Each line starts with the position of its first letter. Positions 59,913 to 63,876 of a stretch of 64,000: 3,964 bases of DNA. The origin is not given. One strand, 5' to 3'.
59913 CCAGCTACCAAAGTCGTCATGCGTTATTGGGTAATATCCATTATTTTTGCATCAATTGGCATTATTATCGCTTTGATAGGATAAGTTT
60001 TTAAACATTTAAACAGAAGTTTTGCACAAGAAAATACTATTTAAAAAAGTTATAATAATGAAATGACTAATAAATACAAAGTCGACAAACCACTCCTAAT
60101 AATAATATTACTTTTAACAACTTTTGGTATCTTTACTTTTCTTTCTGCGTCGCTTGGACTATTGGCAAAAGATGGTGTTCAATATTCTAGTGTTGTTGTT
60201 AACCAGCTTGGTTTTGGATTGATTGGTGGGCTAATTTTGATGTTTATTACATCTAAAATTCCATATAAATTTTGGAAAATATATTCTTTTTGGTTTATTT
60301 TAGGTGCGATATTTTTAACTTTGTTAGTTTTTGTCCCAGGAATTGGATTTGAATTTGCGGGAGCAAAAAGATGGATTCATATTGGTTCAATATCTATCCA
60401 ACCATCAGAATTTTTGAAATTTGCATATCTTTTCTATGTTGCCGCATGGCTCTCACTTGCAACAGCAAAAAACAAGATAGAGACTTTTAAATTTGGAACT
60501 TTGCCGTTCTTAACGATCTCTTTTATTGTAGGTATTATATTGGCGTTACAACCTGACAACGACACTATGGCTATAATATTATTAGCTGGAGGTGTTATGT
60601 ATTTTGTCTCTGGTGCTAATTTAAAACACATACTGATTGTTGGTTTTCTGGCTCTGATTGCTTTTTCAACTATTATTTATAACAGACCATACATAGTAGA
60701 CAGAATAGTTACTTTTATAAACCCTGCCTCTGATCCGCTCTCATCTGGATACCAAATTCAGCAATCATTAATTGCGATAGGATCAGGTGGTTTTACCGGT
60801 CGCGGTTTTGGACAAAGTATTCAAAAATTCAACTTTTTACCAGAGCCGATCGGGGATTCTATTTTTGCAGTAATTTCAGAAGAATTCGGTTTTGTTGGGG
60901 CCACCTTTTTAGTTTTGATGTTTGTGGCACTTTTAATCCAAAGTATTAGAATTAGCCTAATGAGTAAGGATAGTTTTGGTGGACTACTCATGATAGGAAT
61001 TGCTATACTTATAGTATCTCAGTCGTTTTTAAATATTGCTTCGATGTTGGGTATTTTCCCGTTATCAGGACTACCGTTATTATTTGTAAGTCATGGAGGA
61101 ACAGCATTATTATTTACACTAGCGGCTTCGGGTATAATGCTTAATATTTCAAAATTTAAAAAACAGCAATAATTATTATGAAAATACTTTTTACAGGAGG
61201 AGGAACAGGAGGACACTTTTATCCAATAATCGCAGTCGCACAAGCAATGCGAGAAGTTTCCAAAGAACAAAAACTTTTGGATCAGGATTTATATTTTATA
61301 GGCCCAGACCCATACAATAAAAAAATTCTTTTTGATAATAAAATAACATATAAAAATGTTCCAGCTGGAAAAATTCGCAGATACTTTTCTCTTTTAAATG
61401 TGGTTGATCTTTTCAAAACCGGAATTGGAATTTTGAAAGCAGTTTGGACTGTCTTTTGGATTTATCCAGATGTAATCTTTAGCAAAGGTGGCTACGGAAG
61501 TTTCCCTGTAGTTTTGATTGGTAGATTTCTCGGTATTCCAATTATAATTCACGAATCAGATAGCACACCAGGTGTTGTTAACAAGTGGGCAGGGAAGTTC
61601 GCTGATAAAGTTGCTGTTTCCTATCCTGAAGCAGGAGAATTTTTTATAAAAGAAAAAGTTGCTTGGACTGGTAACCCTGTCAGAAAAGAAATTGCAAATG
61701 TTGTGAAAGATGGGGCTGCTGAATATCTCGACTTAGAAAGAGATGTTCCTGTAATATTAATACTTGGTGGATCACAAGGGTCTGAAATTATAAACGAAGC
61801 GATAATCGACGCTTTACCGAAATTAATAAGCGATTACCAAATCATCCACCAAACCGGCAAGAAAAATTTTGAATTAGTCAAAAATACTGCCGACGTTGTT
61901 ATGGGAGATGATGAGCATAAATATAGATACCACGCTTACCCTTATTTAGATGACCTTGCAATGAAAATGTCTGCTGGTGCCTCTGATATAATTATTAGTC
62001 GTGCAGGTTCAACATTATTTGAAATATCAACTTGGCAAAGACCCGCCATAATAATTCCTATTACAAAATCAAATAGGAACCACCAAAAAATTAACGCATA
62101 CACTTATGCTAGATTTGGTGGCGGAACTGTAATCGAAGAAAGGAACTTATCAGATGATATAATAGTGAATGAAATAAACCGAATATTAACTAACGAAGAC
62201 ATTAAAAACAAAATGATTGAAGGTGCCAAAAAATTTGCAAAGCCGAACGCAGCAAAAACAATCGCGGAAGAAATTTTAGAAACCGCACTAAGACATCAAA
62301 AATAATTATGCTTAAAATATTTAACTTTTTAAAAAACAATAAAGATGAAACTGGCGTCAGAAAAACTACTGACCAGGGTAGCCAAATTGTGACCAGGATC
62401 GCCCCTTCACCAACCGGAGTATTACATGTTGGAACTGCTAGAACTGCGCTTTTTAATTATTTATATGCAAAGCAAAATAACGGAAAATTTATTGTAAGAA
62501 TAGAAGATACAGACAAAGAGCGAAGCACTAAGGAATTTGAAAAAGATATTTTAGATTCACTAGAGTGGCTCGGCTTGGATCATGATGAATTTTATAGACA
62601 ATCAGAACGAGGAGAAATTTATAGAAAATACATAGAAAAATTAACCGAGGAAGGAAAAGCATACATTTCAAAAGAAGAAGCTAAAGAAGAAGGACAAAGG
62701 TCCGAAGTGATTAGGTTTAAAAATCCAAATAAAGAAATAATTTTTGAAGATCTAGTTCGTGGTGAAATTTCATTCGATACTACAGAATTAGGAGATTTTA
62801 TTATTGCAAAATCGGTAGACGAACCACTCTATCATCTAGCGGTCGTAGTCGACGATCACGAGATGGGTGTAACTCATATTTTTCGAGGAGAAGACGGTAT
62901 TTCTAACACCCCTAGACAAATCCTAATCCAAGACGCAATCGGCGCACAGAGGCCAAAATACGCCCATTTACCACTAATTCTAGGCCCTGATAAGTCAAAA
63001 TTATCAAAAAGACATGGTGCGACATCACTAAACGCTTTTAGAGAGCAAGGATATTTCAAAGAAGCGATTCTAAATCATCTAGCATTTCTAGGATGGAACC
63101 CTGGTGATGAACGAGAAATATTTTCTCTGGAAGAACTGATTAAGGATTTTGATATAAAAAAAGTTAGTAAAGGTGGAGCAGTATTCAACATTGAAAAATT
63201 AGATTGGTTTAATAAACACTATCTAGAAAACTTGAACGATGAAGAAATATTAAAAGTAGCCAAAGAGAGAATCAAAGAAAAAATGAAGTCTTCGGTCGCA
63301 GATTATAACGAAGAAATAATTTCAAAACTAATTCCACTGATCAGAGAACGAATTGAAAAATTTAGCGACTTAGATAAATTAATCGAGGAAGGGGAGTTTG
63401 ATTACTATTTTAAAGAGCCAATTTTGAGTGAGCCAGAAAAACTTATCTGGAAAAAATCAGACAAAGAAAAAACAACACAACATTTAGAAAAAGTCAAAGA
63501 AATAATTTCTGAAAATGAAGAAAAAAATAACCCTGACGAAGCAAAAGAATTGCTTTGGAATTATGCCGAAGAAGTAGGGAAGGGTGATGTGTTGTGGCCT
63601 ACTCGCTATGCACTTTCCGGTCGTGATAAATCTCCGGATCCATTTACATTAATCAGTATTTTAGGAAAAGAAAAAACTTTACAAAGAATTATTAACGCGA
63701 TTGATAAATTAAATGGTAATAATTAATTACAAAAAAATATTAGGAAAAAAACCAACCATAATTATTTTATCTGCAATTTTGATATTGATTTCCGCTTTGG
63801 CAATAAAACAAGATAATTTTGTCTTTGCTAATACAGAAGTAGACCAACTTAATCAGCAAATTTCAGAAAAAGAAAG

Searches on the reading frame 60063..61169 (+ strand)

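Call 40: search_protein_families(library=pfam, proteins=[window:60063-61169:+], max_evalue=0.0001)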
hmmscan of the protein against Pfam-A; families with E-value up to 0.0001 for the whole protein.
window:60063-61169:+ (369 aa): 1 family
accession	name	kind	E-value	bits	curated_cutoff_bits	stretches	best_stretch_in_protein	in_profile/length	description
PF01098.24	FTSW_RODA_SPOVE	-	8e-89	298.5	26.4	1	12-367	5-355/356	Cell cycle protein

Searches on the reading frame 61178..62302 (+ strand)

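Call 40: search_protein_families(library=pfam, proteins=[window:61178-62302:+], max_evalue=0.0001)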
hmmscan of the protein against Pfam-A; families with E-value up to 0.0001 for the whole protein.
window:61178-62302:+ (375 aa): 2 families
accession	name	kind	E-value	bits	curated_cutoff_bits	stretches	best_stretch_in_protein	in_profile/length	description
PF04101.22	Glyco_tran_28_C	-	2.3e-29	103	22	1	192-361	1-165/166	Glycosyltransferase family 28 C-terminal domain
PF03033.26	Glyco_transf_28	-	2.1e-25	89.8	26.2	1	3-146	1-138/139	Glycosyltransferase family 28 N-terminal domain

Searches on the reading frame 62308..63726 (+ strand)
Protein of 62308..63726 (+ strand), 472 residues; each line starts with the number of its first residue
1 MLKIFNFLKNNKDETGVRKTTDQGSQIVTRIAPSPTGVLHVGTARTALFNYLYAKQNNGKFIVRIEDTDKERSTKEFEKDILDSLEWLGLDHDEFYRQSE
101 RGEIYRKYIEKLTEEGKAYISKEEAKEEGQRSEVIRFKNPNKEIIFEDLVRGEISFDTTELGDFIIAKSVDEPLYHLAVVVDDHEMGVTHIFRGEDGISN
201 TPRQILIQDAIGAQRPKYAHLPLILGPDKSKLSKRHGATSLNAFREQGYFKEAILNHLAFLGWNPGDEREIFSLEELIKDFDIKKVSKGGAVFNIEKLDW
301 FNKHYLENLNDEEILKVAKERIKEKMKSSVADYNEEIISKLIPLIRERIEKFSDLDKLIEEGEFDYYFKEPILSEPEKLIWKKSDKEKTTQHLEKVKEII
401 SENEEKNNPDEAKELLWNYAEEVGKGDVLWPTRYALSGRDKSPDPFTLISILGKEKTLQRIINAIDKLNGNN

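Call 40: search_protein_families(library=pfam, proteins=[window:62308-63723:+], max_evalue=0.0001)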
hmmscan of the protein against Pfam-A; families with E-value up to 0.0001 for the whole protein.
window:62308-63723:+ (472 aa): 2 families
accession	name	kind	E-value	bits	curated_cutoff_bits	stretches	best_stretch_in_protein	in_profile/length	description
PF00749.27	tRNA-synt_1c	-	2.9e-90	302.8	23.4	2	124-300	135-314/314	tRNA synthetases class I (E and Q), catalytic domain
PF19269.4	Anticodon_2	-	8e-22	78.6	23.6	1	329-465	9-141/141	Anticodon binding domain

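Call 42: find_encoding_contigs(protein=window:62308-63726:+, flank=10000, max_places=2)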
Protein window:62308-63726:+ (472 aa): 24 contigs read that carry it; 2 places shown.
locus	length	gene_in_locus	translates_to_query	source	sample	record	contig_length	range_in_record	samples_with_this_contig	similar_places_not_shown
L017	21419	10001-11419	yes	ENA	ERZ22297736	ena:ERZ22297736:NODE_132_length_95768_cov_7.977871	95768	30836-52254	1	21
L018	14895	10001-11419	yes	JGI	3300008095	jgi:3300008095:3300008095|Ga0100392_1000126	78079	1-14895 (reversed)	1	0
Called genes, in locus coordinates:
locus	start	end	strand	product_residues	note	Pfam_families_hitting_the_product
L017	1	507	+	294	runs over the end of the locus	PF00226:DnaJ, PF01556:DnaJ_C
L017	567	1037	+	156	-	-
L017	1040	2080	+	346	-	PF00512:HisKA, PF02518:HATPase_c, PF13589:HATPase_c_3 (weak)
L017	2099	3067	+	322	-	PF00579:tRNA-synt_1b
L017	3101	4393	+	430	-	PF01336:tRNA_anti-codon, PF00152:tRNA-synt_2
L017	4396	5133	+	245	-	PF02616:SMC_ScpA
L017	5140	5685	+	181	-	PF04079:SMC_ScpB, PF01047:MarR (faint)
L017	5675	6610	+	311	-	PF00768:Peptidase_S11, PF13354:Beta-lactamase2 (faint)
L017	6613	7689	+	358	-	PF00953:Glycos_transf_4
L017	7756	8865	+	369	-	PF01098:FTSW_RODA_SPOVE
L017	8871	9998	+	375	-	PF03033:Glyco_transf_28, PF04101:Glyco_tran_28_C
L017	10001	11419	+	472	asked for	PF00749:tRNA-synt_1c, PF19269:Anticodon_2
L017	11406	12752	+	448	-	PF24161:CCDC39 (weak), PF01551:Peptidase_M23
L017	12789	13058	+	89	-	-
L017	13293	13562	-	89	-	-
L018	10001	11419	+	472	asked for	PF00749:tRNA-synt_1c, PF19269:Anticodon_2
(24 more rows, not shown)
